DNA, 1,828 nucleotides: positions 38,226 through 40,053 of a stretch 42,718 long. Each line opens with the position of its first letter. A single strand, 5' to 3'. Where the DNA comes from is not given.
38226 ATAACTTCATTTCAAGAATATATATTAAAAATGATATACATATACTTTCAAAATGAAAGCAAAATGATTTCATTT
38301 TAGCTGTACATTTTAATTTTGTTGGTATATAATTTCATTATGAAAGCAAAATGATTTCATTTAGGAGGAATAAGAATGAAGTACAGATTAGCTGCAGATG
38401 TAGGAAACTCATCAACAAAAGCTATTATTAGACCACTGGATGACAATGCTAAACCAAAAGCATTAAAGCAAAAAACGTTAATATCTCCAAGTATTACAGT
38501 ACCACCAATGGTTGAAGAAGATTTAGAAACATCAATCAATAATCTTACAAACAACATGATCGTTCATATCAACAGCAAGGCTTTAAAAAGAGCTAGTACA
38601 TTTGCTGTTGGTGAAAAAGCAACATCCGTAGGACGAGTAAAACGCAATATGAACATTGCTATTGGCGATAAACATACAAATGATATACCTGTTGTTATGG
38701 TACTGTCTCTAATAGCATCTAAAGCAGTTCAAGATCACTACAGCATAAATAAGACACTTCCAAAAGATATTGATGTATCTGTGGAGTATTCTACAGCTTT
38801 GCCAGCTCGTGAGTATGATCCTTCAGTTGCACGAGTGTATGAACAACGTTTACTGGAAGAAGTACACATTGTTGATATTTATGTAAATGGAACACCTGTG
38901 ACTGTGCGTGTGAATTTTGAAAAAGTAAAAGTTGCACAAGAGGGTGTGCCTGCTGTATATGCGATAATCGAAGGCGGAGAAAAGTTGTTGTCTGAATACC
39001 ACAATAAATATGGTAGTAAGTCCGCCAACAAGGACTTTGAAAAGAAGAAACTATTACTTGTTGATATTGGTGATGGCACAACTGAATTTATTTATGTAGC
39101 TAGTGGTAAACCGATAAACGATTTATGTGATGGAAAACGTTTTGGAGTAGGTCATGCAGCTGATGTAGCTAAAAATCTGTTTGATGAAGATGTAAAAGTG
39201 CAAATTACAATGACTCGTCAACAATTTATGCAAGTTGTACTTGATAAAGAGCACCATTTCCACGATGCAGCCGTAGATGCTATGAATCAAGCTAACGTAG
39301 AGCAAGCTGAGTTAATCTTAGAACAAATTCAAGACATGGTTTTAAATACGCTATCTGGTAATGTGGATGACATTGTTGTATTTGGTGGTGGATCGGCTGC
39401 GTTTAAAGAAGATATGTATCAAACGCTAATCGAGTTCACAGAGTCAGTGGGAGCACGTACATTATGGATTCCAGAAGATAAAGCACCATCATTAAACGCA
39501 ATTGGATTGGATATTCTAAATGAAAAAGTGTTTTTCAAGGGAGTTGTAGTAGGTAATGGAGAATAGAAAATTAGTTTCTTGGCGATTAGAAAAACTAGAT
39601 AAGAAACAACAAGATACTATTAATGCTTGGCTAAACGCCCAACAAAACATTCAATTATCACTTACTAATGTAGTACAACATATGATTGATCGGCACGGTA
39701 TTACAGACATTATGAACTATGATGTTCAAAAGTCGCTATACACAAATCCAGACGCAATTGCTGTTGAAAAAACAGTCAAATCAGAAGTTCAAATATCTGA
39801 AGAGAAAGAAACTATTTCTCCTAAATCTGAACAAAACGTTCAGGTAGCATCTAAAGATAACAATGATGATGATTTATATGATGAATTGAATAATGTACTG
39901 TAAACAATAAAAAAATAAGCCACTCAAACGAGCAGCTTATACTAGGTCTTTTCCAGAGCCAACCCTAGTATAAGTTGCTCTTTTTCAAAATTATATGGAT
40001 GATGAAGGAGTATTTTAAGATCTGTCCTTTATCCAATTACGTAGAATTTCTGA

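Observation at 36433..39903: Plasmid-maintenance island inside a complete temperate myovirus with no full-size integrase: a phage-plasmid with two replication modules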

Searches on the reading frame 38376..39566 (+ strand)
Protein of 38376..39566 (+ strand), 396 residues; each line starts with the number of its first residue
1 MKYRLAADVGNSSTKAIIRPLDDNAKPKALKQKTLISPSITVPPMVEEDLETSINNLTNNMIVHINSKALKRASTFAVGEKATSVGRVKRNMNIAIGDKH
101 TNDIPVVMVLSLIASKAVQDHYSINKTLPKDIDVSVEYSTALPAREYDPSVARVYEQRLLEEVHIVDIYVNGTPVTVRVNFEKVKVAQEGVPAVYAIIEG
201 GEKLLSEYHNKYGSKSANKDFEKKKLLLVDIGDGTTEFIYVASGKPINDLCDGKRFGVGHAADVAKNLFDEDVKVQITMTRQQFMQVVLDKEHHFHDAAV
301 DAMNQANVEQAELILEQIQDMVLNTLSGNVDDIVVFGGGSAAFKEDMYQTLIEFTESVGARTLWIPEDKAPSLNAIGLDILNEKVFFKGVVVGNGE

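Call 5: search_protein_families(library=pfam, proteins=[window:38376-39566:+], max_evalue=0.01)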
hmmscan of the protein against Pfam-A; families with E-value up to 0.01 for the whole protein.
window:38376-39566:+ (396 aa): 2 families
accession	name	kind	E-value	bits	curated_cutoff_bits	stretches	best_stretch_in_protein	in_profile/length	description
PF21522.3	MreB-like_C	-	4e-09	37.6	27.8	1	228-346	1-120/123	Archaeal actin homologue MreB-like, C-terminal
PF17989.7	ALP_N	-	1.4e-05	25.8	26.3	1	6-191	1-147/148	Actin like proteins N terminal domain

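Call 9: search_dna_similar(query=window:38376-39566:+, collection=plasmids, mode=protein, max_rows=30)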
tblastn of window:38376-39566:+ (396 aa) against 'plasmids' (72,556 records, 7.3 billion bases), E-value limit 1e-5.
Records with a match: 294; places in all: 303; records where one place covers at least 80% of the query: 282.
Best place of each record, by identity: <60% 294.
By first word of the organism name: Bacillus 196; Clostridium 14; Limosilactobacillus 11; Lactobacillus 10; Ligilactobacillus 10; Priestia 8; Parageobacillus 6; Geobacillus 6; Paenibacillus 6; Peribacillus 3; and 18 more.
By predicted mobility (MOB-suite, as given by PLSDB): non-mobilizable 110; mobilizable 94; conjugative 90.
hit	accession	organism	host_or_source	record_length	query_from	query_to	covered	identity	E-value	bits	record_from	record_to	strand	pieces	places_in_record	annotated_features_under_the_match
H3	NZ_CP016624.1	Parageobacillus thermoglucosidasius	generic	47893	1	381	96%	42.0%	1e-95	320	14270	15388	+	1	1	ParM/StbA family protein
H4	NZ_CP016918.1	Parageobacillus thermoglucosidasius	generic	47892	1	381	96%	42.0%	1e-95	320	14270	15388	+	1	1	ParM/StbA family protein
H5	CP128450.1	Geobacillus stearothermophilus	whole genome,Dukgu Hot Spring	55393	1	381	96%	42.0%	1e-95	320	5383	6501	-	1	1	ParM/StbA family protein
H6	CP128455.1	Geobacillus stearothermophilus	whole genome,Mungang Hot spring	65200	1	381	96%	42.0%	1e-95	320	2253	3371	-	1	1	ParM/StbA family protein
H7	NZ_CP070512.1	Parageobacillus toebii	cell culture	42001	1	381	96%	41.7%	3e-95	319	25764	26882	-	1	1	ParM/StbA family protein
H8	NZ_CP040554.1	Parageobacillus caldoxylosilyticus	pure culture,compost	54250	1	381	96%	41.7%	6e-95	318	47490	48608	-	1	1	ParM/StbA family protein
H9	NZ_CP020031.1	Geobacillus thermodenitrificans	-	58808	1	381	96%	41.7%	6e-95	318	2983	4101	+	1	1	ParM/StbA family protein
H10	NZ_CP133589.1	Parageobacillus toebii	cell culture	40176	1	381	96%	41.7%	7e-95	318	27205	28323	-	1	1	ParM/StbA family protein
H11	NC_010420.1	Geobacillus stearothermophilus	geothermal site near the Baltic Sea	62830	1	381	96%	41.7%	8e-95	317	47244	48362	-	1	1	ParM/StbA family protein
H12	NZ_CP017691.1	Geobacillus thermodenitrificans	single cell,hot spring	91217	1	381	96%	41.7%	1e-94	317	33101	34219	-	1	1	ParM/StbA family protein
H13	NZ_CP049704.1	Parageobacillus toebii NBRC 107807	-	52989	1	381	96%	41.7%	2e-94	317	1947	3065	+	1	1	ParM/StbA family protein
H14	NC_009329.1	Geobacillus thermodenitrificans NG80-2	-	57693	1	381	96%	41.7%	2e-94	317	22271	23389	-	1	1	ParM/StbA family protein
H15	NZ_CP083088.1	Bacillus thuringiensis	whole organism,Biopesticide B401/B402 ...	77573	6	381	95%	41.4%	9e-87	294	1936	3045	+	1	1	ParM/StbA family protein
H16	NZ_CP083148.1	Bacillus thuringiensis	whole organism,Biopesticide Agree WP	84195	6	381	95%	41.4%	9e-87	294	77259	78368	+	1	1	ParM/StbA family protein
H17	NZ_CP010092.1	Bacillus thuringiensis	Dendrolimus sibericus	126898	6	381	95%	41.4%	1e-86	294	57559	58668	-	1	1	ParM/StbA family protein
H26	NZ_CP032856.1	Bacillus subtilis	cell culture,Cheonggukjang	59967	1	381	96%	37.9%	1e-80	276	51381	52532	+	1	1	ParM/StbA family protein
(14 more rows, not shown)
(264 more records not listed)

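Call 10: search_dna_similar(query=window:38376-39566:+, collection=phages, mode=protein, max_rows=30)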
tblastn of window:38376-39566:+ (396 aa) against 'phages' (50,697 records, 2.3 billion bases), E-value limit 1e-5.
Records with a match: 2; places in all: 2; records where one place covers at least 80% of the query: 2.
Best place of each record, by identity: <60% 2.
By first word of the organism name: Bacillus 2.
By host as written in the record: Bacillus thuringiensis BGSC 4AJ1 2.
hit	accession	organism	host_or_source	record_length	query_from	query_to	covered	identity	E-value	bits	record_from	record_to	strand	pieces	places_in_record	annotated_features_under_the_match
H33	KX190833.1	Bacillus phage vB_BtS_BMBtp14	Bacillus thuringiensis BGSC 4AJ1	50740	6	349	87%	21.3%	6e-7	58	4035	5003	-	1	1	plasmid segregation protein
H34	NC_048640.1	Bacillus phage vB_BtS_BMBtp14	Bacillus thuringiensis BGSC 4AJ1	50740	6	349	87%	21.3%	6e-7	58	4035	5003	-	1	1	partition protein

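Call 20: search_protein_families(library=ncbifam, proteins=[window:38376-39566:+], max_evalue=0.01)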
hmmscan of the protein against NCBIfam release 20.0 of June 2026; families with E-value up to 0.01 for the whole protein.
window:38376-39566:+ (396 aa): 1 family
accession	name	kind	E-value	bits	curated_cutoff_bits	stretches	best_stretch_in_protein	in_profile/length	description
NF052678.1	morpho_FcmB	equivalog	6.2e-05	22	300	1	191-352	185-345/373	filament morphology actin-like protein FcmB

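Call 21: search_protein_families(library=phrogs, proteins=[window:38376-39566:+], max_evalue=0.001)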
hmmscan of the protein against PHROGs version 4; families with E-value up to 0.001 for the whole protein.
window:38376-39566:+ (396 aa): 1 family
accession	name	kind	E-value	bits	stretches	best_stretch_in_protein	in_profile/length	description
phrog_691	-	DNA, RNA and nucleotide metabolism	1.6e-22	81.2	1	2-353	3-301/329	partition protein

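Call 23: find_encoding_contigs(protein=window:38376-39566:+, flank=10000, max_places=8)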
Protein window:38376-39566:+ (396 aa): 1 contig read that carries it; 1 place shown.
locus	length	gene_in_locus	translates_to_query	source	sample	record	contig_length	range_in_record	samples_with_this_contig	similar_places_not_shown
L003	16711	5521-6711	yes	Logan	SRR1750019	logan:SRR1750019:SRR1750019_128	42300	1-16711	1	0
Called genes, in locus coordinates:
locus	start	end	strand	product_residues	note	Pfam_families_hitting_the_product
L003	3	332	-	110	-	?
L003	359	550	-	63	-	PF07927:HicA_toxin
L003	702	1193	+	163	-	-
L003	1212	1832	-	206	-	-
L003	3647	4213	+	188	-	PF00239:Resolvase, PF02796:HTH_7, PF13384:HTH_23, PF04218:CENP-B_N (weak)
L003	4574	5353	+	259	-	PF13730:HTH_36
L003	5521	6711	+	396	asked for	PF17989:ALP_N (faint), PF21522:MreB-like_C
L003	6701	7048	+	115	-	-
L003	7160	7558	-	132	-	PF01381:HTH_3 (weak)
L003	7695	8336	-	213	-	PF12844:HTH_19 (weak), PF13443:HTH_26 (weak), PF01381:HTH_3, PF00717:Peptidase_S24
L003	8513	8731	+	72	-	PF06892:Phage_CP76 (weak)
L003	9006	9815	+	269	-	PF09524:Phg_2220_C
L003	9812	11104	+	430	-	PF00772:DnaB, PF03796:DnaB_C, PF13481:AAA_25 (weak)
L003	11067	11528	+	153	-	-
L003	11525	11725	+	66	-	-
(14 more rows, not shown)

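Call 26: search_solved_structures(query=window:38376-39566:+, max_evalue=1)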
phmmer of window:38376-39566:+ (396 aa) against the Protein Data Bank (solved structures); distinct sequences matched with E-value up to 1: 2.
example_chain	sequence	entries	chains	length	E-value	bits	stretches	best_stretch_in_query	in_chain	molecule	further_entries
9rmi_G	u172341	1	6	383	0.032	16.6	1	190-353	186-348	CorM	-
8c9i_A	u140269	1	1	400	0.79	12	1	293-359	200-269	Cytochrome P450 141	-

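Call 67: get_annotated_region(hit=H26, flank=3500)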
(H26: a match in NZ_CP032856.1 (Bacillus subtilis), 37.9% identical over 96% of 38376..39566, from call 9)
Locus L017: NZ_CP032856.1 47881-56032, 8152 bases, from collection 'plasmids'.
description: Bacillus subtilis subsp. subtilis strain PJ-7 plasmid unnamed1, complete sequence
organism: Bacillus subtilis (NCBI taxid 135461)
taxonomy: Bacteria; Bacillota; Bacilli; Bacillales; Bacillaceae; Bacillus; Bacillus subtilis
host: -; source: cell culture,Cheonggukjang; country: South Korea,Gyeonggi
typing (MOB-suite, as given by PLSDB): mobilizable; relaxase MOBQ
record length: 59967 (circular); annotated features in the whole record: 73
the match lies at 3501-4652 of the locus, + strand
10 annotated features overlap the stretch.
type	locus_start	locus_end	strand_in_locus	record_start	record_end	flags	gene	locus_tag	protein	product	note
CDS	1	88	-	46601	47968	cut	-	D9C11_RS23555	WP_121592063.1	HAMP domain-containing sensor histidine kinase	GO:0007165 - signal transduction [Evidence IEA]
CDS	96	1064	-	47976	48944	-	-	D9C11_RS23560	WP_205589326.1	alpha/beta hydrolase family protein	-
CDS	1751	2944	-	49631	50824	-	-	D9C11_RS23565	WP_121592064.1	hypothetical protein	-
CDS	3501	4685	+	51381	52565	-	-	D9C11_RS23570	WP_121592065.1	ParM/StbA family protein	GO:0030541 - plasmid partitioning [Evidence IEA]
CDS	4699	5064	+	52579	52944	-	-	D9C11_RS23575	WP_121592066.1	hypothetical protein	-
CDS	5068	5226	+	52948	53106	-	-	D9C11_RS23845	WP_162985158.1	hypothetical protein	-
CDS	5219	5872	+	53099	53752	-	-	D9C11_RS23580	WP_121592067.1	Fic family protein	-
CDS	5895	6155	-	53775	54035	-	-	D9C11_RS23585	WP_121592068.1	hypothetical protein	-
CDS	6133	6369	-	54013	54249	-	-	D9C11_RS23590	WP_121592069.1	hypothetical protein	-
CDS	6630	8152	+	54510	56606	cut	mobQ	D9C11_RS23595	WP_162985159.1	MobQ family relaxase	-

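Call 68: get_annotated_region(hit=H3, flank=3500)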
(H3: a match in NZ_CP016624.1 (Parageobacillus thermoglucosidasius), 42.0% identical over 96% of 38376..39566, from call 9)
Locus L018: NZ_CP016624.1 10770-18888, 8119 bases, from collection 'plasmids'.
description: Parageobacillus thermoglucosidasius strain Wild Type plasmid pNCI002, complete sequence
organism: Parageobacillus thermoglucosidasius (NCBI taxid 1426)
taxonomy: Bacteria; Bacillota; Bacilli; Bacillales; Bacillaceae; Parageobacillus; Parageobacillus thermoglucosidasius
host: -; source: generic; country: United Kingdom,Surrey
typing (MOB-suite, as given by PLSDB): conjugative; relaxase MOBQ; mating-pair formation MPF_T
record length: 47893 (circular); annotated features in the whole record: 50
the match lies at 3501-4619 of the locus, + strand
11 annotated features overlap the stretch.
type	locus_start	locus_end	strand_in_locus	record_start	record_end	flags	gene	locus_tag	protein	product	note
CDS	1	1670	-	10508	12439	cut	mobQ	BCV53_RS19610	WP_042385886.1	MobQ family relaxase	-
CDS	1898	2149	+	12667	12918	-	-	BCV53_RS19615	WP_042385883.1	hypothetical protein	-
CDS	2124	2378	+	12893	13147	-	-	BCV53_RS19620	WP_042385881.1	hypothetical protein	-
CDS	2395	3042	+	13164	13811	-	-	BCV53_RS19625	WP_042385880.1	hypothetical protein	-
CDS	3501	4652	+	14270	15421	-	-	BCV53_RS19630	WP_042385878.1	ParM/StbA family protein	GO:0030541 - plasmid partitioning [Evidence IEA]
CDS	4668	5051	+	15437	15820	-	-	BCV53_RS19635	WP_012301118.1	hypothetical protein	-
CDS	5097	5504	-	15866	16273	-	-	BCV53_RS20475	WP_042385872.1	CopG family transcriptional regulator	-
CDS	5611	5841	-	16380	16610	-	-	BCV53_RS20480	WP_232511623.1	hypothetical protein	-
CDS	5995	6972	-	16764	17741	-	-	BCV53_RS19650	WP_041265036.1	hypothetical protein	-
CDS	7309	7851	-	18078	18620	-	-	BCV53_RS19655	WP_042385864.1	MerR family transcriptional regulator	GO:0006355 - regulation of DNA-templated transcription [Evidence IEA]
CDS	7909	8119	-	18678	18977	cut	-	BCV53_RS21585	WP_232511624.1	hypothetical protein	-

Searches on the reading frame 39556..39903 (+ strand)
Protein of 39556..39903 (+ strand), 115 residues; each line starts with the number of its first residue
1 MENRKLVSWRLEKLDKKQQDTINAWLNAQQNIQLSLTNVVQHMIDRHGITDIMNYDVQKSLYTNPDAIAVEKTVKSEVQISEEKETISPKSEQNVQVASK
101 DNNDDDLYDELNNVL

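Call 5: search_protein_families(library=pfam, proteins=[window:39556-39903:+], max_evalue=0.01)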
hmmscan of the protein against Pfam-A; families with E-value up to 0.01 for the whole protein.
window:39556-39903:+ (115 aa): 0 families

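Call 20: search_protein_families(library=ncbifam, proteins=[window:39556-39903:+], max_evalue=0.01)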
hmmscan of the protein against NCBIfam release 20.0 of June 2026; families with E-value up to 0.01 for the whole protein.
window:39556-39903:+ (115 aa): 0 families

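Call 21: search_protein_families(library=phrogs, proteins=[window:39556-39903:+], max_evalue=0.001)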
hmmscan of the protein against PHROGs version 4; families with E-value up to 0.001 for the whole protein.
window:39556-39903:+ (115 aa): 0 families

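Call 86: find_homologous_proteins(query=window:39556-39903:+)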
Query window:39556-39903:+ (115 aa): 18 proteins with E <= 0.001 among 19 candidates.
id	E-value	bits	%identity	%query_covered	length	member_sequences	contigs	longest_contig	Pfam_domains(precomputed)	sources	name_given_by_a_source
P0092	1.4e-65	236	100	100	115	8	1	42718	-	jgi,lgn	-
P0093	3.2e-55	203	83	89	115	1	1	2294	-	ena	-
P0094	6.0e-42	160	71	97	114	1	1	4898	-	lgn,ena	-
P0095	1.9e-39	152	65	98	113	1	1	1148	-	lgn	-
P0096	2.5e-39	152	70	97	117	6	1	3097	-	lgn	-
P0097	9.2e-39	150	68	97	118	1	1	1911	-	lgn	-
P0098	1.1e-38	150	68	97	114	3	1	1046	-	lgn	-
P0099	1.3e-38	149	66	100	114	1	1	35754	-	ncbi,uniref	ncbi:hypothetical protein ACOMCU_25450 [Lysinibacillus sp. UGB7]|uniref:hypothetical protein n=1 Tax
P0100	1.6e-38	149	68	97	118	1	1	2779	-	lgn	-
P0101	2.1e-38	149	67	97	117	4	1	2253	-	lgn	-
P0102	3.5e-38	148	70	97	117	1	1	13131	-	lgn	-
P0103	4.1e-37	145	64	95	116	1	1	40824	-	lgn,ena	-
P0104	7.6e-37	144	65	97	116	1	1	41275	-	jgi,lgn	-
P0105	1.0e-36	143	66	97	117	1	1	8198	-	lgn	-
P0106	2.9e-36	142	66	97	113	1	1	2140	-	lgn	-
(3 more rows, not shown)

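Call 96: predict_structure(alignment_id=A8)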
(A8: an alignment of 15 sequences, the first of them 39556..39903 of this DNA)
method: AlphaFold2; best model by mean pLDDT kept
length: 115 residues; sequences in the alignment: 15
mean_pLDDT: 54.5   pTM: 0.25
mean pLDDT of the five models: 54.5, 53.8, 51.1, 51.0, 49.8
residues with pLDDT >= 90: 0; 70-90: 10; 50-70: 67; < 50: 38
segments of 3 or more residues with pLDDT < 50: 73-104
pLDDT, mean of each block of 10 residues (from residue 1): 51 68 69 63 63 62 55 42 37 38 52 52
secondary structure, 60 per line:
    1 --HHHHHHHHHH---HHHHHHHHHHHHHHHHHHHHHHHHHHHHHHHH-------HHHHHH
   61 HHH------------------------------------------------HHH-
elements in order: H3-12 H16-47 H55-63
